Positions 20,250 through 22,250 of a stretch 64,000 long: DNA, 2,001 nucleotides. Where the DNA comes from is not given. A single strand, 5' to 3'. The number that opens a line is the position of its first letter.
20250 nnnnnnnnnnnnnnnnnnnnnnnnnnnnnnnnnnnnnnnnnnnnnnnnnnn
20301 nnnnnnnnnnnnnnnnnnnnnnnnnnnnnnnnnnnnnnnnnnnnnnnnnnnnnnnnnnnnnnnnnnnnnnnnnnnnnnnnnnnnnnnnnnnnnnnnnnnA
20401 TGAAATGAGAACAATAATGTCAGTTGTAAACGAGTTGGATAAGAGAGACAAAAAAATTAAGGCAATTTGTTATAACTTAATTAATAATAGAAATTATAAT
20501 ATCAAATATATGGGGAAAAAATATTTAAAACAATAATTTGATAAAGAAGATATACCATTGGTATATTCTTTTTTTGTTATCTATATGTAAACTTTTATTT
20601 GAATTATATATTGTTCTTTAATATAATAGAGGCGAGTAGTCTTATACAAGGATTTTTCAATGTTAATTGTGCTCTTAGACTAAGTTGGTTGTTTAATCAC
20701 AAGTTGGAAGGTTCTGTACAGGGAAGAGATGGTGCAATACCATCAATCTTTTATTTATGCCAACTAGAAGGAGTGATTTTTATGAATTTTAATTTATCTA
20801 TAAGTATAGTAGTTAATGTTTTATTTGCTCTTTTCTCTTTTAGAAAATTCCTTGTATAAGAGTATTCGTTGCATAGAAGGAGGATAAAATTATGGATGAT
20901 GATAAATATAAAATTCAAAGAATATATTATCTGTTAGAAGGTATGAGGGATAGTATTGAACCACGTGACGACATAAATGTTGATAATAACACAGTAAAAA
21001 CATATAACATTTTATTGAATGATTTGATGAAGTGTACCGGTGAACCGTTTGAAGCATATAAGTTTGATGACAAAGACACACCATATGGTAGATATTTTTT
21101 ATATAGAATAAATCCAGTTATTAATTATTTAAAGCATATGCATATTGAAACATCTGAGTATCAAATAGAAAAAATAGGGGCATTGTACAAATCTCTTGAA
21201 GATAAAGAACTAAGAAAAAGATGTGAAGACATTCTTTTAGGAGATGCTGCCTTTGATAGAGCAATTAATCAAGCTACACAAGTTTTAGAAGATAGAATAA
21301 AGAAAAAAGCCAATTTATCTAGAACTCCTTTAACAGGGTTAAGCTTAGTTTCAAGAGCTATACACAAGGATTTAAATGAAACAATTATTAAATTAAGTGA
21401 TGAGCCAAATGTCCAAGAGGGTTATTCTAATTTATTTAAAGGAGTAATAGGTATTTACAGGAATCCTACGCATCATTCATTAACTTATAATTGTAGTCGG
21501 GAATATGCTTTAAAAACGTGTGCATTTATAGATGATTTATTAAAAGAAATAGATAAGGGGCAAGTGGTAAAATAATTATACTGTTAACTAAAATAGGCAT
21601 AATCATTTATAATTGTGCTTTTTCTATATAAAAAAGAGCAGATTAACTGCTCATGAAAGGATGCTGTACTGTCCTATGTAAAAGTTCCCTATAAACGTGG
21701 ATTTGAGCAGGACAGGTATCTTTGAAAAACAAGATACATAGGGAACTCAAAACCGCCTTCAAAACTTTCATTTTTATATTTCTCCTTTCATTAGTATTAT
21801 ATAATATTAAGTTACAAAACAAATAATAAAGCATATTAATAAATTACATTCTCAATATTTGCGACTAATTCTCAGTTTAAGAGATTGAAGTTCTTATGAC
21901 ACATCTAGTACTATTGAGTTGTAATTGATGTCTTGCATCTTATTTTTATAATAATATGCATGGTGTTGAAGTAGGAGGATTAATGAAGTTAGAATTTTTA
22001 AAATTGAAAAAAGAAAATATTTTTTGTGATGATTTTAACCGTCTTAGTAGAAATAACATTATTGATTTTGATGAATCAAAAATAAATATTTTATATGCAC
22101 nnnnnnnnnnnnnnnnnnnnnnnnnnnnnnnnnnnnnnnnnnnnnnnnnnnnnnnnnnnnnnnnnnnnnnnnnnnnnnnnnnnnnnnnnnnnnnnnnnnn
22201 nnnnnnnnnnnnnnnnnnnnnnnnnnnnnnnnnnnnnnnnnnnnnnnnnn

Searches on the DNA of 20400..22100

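Call 49: search_rna_families(source=window, start=20400, end=22100, threshold=evalue, max_evalue=1)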
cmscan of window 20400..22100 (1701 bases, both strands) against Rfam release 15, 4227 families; matches with E-value up to 1: 0.
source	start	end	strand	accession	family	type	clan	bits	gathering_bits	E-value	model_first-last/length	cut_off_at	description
